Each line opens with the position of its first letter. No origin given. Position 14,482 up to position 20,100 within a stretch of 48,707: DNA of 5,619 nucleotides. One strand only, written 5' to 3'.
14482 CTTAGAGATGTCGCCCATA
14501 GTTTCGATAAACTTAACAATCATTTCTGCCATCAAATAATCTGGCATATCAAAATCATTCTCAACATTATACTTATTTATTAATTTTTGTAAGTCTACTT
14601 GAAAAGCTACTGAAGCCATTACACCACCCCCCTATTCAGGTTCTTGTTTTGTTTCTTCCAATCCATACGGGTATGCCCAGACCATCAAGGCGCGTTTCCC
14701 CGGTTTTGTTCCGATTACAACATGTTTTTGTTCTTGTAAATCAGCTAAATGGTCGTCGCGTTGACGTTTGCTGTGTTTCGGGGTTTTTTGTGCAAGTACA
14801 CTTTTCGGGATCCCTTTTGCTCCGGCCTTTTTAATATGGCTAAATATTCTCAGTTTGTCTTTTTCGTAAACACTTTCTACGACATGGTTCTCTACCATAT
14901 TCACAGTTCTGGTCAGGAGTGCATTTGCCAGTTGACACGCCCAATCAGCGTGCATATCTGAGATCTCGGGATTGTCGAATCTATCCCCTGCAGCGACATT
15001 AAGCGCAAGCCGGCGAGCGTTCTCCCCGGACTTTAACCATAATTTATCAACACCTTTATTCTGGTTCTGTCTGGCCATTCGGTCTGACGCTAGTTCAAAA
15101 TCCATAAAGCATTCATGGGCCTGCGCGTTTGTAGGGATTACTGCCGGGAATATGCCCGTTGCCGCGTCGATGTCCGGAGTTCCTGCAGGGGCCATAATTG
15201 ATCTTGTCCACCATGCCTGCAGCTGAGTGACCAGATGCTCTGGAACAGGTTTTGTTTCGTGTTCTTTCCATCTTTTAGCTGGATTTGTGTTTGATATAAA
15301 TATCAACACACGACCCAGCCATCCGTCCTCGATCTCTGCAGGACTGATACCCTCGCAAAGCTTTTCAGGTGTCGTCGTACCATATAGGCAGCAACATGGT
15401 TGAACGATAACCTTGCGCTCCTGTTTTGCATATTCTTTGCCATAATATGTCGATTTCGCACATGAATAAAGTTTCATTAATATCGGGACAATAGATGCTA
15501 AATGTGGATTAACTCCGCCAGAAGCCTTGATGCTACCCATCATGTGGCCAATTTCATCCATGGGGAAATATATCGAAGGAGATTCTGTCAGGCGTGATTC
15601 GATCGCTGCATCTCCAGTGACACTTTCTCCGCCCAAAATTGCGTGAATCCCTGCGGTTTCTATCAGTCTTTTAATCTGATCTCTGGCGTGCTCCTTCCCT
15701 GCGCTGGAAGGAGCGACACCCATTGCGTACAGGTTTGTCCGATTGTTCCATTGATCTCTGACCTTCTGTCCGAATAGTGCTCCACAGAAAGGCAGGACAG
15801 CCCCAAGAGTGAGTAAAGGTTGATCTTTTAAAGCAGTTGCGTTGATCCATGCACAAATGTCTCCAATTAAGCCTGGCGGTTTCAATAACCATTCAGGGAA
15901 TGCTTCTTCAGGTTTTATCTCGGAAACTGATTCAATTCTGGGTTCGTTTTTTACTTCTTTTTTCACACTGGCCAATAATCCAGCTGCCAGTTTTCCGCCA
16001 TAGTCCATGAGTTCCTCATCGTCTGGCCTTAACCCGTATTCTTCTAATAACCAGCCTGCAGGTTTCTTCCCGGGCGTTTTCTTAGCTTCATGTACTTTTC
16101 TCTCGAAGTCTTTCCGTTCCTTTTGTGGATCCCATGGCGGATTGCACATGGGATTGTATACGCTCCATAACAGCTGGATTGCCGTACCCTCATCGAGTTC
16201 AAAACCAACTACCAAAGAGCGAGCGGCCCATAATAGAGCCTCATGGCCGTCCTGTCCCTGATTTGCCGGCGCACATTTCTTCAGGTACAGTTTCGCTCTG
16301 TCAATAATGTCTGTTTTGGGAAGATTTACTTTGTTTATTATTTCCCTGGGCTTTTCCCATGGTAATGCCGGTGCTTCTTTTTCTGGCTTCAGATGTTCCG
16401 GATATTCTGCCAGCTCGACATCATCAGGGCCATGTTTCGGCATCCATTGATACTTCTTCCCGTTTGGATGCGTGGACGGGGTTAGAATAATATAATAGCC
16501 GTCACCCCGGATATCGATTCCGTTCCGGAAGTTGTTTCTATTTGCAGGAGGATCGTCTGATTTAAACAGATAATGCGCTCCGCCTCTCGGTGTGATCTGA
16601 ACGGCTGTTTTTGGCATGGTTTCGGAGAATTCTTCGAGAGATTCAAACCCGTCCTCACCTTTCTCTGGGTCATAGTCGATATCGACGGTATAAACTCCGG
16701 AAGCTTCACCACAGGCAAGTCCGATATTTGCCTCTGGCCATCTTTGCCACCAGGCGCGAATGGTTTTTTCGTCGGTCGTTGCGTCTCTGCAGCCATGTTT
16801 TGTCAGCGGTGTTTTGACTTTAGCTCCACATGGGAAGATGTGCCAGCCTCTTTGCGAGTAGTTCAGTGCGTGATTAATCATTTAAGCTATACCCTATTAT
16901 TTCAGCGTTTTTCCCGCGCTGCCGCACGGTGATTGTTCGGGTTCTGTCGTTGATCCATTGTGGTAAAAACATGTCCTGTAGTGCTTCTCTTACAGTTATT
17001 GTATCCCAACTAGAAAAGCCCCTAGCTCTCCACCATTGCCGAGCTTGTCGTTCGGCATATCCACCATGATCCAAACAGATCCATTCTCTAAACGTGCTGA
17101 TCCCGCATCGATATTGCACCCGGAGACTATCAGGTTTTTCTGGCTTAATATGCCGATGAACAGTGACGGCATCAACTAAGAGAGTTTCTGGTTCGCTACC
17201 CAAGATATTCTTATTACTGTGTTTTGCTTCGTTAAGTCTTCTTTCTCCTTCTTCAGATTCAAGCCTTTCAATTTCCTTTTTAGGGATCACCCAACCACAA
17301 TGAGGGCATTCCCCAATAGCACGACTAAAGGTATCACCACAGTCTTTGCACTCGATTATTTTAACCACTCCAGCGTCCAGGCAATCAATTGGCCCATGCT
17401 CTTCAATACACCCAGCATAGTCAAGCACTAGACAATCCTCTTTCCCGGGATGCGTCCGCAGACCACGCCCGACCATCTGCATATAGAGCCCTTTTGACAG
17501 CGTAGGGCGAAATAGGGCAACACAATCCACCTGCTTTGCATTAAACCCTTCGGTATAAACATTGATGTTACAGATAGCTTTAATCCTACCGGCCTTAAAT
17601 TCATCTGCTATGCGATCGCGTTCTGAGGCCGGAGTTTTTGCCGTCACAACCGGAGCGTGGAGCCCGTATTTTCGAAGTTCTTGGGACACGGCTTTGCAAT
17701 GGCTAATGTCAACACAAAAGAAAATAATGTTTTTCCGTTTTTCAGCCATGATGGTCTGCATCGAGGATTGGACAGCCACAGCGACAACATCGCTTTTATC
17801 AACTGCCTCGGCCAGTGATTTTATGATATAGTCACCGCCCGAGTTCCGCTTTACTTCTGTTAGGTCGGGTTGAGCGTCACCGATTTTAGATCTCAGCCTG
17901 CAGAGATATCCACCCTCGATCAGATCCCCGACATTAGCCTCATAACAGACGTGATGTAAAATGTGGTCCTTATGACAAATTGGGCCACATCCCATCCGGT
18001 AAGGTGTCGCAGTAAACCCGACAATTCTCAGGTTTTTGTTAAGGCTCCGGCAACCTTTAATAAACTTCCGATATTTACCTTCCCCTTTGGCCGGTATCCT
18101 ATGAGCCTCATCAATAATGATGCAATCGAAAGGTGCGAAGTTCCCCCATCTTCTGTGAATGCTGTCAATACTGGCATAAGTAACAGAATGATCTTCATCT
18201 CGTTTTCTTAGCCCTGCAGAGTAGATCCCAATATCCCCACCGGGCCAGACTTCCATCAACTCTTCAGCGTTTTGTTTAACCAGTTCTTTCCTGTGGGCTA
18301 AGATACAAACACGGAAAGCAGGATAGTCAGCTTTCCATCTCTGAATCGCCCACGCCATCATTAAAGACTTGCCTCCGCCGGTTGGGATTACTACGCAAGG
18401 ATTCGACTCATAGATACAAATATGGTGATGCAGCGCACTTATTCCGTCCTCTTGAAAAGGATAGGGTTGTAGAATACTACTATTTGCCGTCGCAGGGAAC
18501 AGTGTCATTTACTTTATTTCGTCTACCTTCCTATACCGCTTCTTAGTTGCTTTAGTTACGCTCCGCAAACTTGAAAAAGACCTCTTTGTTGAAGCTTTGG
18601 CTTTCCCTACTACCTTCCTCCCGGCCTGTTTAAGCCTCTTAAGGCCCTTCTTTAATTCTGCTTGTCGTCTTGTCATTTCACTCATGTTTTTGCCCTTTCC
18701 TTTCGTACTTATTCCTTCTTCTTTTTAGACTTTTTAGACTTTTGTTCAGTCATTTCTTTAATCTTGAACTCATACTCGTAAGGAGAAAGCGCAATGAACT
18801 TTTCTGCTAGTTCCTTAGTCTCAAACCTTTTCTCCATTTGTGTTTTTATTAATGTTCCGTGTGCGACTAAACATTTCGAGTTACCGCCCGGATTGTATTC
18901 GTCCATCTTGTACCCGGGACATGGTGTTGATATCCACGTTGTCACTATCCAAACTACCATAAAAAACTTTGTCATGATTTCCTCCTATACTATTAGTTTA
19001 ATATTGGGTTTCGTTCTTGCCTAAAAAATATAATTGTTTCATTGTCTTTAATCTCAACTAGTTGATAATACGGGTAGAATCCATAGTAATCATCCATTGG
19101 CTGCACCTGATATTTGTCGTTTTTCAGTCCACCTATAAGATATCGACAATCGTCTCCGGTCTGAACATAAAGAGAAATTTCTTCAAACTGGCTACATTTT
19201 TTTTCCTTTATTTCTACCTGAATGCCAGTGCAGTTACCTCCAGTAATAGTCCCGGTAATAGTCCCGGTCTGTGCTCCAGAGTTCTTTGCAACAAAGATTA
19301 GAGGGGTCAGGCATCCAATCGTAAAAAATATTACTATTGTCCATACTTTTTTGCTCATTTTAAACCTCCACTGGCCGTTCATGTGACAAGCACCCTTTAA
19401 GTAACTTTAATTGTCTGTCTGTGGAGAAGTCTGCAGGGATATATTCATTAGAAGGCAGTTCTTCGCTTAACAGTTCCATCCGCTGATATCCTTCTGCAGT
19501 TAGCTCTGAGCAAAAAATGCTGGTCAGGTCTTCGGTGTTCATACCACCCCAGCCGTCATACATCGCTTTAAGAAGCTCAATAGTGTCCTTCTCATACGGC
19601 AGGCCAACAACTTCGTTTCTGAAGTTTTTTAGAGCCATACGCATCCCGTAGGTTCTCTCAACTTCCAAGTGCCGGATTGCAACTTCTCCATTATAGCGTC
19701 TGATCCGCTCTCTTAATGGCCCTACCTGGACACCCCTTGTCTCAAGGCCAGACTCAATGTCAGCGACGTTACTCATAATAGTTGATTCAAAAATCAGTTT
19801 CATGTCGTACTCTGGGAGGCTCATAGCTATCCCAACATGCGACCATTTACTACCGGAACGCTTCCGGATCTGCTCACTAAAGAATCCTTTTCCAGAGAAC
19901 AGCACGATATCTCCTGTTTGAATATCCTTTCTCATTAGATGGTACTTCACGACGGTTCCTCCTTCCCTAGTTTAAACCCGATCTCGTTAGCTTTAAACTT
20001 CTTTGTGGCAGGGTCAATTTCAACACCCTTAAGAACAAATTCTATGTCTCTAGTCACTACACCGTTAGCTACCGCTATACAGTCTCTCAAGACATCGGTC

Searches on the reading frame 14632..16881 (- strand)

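Call 30: search_protein_families(library=phrogs, proteins=[window:14632-16881:-], max_evalue=0.00001)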
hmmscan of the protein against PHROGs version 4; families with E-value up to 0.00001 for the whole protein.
window:14632-16881:- (749 aa): 10 families
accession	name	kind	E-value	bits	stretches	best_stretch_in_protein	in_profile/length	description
phrog_3022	-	DNA, RNA and nucleotide metabolism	4.8e-80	271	2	323-710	346-747/788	DNA primase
phrog_1156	-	DNA, RNA and nucleotide metabolism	4.3e-31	109.2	1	3-164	15-191/855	DNA primase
phrog_10514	-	DNA, RNA and nucleotide metabolism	6.8e-27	95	1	336-718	341-725/750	DNA primase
phrog_5852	-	DNA, RNA and nucleotide metabolism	3.6e-25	89.7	1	5-152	70-233/242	DNA polymerase/primase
phrog_695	-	DNA, RNA and nucleotide metabolism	9.8e-21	75.2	1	2-273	9-271/704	DNA polymerase/primase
phrog_5177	-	DNA, RNA and nucleotide metabolism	1.4e-17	63.9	1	1-145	20-168/876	DNA polymerase/primase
phrog_906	-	DNA, RNA and nucleotide metabolism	2.3e-14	54.1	1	23-154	77-232/872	DNA polymerase/primase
phrog_5311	-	DNA, RNA and nucleotide metabolism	8.6e-10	38.5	1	462-723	410-664/692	helicase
phrog_25777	-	DNA, RNA and nucleotide metabolism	9.7e-08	31.5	0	334-472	423-557/907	DNA primase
phrog_10729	-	DNA, RNA and nucleotide metabolism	1.4e-07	31.2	1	4-152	17-165/722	DNA polymerase/primase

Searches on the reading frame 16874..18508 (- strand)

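Call 30: search_protein_families(library=phrogs, proteins=[window:16874-18508:-], max_evalue=0.00001)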
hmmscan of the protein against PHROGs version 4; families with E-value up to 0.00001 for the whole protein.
window:16874-18508:- (544 aa): 5 families
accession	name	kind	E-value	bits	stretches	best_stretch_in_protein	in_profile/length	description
phrog_16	-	DNA, RNA and nucleotide metabolism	1.4e-95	322.4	1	12-541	270-759/986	DNA helicase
phrog_62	-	DNA, RNA and nucleotide metabolism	1.1e-15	57.2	1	13-170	695-850/1881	DNA helicase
phrog_16694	-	unknown function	1.8e-09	37.1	0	239-354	539-662/1010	-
phrog_9690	-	DNA, RNA and nucleotide metabolism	6e-09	36.4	1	121-365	37-269/306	DNA helicase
phrog_16259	-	DNA, RNA and nucleotide metabolism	7.1e-09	36.3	1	32-141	130-239/330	DNA helicase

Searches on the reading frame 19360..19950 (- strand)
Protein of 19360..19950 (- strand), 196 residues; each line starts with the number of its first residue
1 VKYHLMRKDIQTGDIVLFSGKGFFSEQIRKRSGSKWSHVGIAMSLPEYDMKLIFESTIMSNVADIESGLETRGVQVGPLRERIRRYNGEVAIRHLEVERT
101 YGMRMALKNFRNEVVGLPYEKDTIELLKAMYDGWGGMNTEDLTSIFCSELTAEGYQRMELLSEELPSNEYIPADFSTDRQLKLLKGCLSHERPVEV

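Call 30: search_protein_families(library=phrogs, proteins=[window:19360-19950:-], max_evalue=0.00001)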
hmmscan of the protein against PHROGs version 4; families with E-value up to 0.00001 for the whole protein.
window:19360-19950:- (196 aa): 1 family
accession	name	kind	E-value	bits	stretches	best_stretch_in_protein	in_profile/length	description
phrog_1128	-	moron, auxiliary metabolic gene and host takeover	3.9e-08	33.9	1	3-159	15-146/381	enoyl-CoA hydratase/carnithine racemase-like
